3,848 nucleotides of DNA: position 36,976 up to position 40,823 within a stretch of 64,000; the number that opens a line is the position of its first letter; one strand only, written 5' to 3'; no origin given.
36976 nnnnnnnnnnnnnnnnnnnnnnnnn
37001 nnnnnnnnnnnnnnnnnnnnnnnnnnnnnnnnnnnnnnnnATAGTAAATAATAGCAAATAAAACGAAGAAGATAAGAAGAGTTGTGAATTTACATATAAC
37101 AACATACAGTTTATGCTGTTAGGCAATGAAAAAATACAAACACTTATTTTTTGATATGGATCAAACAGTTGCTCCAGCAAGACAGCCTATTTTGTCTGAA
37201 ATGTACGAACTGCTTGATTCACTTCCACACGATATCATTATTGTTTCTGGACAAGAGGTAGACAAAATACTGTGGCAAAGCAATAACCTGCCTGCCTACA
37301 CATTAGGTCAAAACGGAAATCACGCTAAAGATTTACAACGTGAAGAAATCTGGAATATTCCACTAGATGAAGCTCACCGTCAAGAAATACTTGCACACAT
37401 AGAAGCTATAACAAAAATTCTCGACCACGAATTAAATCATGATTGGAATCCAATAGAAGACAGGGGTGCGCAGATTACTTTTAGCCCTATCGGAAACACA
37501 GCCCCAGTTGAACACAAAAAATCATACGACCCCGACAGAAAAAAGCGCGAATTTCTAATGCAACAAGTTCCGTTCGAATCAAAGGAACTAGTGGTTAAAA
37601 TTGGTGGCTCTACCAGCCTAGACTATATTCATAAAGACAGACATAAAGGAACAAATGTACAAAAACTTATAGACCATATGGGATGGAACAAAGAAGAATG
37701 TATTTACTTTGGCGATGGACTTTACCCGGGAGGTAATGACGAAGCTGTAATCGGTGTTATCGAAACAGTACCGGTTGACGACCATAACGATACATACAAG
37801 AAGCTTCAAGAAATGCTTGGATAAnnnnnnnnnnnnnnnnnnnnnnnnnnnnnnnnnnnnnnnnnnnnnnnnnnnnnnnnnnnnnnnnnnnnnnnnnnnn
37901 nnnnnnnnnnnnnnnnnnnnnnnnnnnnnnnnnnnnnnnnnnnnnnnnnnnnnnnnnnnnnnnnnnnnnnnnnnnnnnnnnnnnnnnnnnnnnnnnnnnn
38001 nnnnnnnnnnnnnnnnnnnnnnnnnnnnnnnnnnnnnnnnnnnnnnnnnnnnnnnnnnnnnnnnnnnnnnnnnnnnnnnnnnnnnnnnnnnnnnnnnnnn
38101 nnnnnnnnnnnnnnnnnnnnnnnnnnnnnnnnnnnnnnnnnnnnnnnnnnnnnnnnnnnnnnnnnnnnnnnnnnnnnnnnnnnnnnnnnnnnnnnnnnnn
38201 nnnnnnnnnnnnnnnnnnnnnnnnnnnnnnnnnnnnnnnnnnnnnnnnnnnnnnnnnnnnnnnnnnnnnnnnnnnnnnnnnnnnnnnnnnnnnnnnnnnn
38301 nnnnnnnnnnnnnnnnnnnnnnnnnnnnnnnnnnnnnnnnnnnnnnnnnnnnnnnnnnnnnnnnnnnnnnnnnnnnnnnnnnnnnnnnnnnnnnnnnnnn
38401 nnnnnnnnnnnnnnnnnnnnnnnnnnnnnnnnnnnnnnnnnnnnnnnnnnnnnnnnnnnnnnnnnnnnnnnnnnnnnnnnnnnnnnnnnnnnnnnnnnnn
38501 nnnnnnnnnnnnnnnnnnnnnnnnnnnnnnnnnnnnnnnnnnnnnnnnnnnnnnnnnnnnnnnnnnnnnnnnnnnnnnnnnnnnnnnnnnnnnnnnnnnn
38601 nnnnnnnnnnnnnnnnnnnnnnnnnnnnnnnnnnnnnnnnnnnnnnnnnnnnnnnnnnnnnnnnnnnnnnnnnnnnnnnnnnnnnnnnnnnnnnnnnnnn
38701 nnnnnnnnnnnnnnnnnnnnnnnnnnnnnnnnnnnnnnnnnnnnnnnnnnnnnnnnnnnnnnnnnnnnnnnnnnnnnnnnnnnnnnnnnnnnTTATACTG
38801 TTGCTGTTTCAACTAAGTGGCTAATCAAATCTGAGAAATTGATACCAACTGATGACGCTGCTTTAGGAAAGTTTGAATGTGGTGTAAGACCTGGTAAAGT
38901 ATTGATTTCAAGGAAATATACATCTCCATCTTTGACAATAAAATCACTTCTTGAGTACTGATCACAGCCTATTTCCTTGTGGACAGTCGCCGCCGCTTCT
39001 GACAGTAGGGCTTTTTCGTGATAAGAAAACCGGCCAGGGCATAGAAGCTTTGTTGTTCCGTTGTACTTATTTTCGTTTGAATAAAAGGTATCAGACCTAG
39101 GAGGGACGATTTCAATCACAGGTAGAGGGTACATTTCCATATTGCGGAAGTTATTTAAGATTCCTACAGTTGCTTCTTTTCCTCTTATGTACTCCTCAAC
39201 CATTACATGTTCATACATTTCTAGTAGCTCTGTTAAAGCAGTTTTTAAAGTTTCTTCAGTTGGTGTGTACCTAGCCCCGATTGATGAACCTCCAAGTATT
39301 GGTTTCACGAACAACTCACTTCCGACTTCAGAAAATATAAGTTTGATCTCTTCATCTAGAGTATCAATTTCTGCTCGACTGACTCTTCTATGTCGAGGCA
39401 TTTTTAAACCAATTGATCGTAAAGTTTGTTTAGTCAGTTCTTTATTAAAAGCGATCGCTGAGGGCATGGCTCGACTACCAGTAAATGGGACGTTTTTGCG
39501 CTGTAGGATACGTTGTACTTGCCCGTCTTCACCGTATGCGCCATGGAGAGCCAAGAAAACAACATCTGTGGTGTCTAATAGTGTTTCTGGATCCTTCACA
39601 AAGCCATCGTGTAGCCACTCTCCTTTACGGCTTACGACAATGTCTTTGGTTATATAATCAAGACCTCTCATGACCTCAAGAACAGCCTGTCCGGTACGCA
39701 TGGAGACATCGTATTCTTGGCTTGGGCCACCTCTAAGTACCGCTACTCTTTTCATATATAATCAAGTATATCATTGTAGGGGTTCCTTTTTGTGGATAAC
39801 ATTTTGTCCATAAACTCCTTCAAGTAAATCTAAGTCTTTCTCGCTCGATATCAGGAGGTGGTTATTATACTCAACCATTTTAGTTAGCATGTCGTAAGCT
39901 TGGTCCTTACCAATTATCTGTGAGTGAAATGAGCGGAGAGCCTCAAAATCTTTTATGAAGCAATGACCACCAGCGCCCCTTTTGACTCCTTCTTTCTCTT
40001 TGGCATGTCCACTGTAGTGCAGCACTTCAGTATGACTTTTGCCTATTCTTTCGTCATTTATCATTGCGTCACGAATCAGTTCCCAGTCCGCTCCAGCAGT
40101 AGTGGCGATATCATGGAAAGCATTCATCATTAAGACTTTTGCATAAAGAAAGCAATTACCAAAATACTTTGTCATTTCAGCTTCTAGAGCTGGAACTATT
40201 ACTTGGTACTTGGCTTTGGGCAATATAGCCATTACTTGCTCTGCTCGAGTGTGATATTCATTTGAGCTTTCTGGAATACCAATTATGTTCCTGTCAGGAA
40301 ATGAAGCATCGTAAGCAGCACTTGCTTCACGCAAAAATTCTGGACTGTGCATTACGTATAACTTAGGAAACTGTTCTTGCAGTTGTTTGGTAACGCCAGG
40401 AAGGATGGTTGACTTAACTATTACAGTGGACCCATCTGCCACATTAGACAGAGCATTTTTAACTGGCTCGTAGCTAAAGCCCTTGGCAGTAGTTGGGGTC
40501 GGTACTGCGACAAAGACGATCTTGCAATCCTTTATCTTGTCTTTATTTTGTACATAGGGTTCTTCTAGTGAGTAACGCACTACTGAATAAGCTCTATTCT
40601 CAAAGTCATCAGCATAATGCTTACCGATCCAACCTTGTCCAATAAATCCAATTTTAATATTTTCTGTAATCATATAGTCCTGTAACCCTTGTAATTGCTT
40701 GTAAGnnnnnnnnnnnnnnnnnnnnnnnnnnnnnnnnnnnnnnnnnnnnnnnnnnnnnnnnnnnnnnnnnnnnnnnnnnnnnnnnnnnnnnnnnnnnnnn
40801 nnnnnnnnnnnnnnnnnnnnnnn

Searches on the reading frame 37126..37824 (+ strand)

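Call 72: search_protein_families(library=pfam, proteins=[window:37126-37824:+], max_evalue=0.001)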
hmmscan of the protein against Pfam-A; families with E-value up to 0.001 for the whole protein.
window:37126-37824:+ (232 aa): 2 families
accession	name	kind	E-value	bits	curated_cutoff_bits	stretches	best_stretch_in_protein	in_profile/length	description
PF08282.18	Hydrolase_3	-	6.1e-10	39.7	20.9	1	7-198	1-212/255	haloacid dehalogenase-like hydrolase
PF03332.19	PMM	-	3e-08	34.2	22.4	1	68-231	54-219/221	Eukaryotic phosphomannomutase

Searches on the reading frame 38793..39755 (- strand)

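Call 72: search_protein_families(library=pfam, proteins=[window:38793-39755:-], max_evalue=0.001)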
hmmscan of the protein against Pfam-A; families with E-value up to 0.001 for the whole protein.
window:38793-39755:- (320 aa): 3 families
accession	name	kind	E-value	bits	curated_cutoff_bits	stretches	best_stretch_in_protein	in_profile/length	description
PF07478.18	Dala_Dala_lig_C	-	1.6e-40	139.2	24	1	113-316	3-204/204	D-ala D-ala ligase C-terminus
PF01820.27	Dala_Dala_lig_N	-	5.9e-19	69.2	34.6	2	56-94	83-121/121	D-ala D-ala ligase N-terminus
PF02655.19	ATP-grasp_3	-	1.9e-09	38.3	23.2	1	104-286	3-155/160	ATP-grasp domain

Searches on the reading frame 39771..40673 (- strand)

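Call 72: search_protein_families(library=pfam, proteins=[window:39771-40673:-], max_evalue=0.001)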
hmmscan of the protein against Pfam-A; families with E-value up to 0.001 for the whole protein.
window:39771-40673:- (300 aa): 3 families
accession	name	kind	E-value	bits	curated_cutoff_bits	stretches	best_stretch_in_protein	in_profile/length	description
PF03721.20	UDPG_MGDP_dh_N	-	5.3e-16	59.2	27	1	44-139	71-181/187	UDP-glucose/GDP-mannose dehydrogenase family, NAD binding domain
PF00984.24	UDPG_MGDP_dh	-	4.4e-14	52.8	25.4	1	164-271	2-93/94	UDP-glucose/GDP-mannose dehydrogenase family, central domain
PF03446.21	NAD_binding_2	-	7.6e-05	23.2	21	0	7-102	1-107/161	NAD binding domain of 6-phosphogluconate dehydrogenase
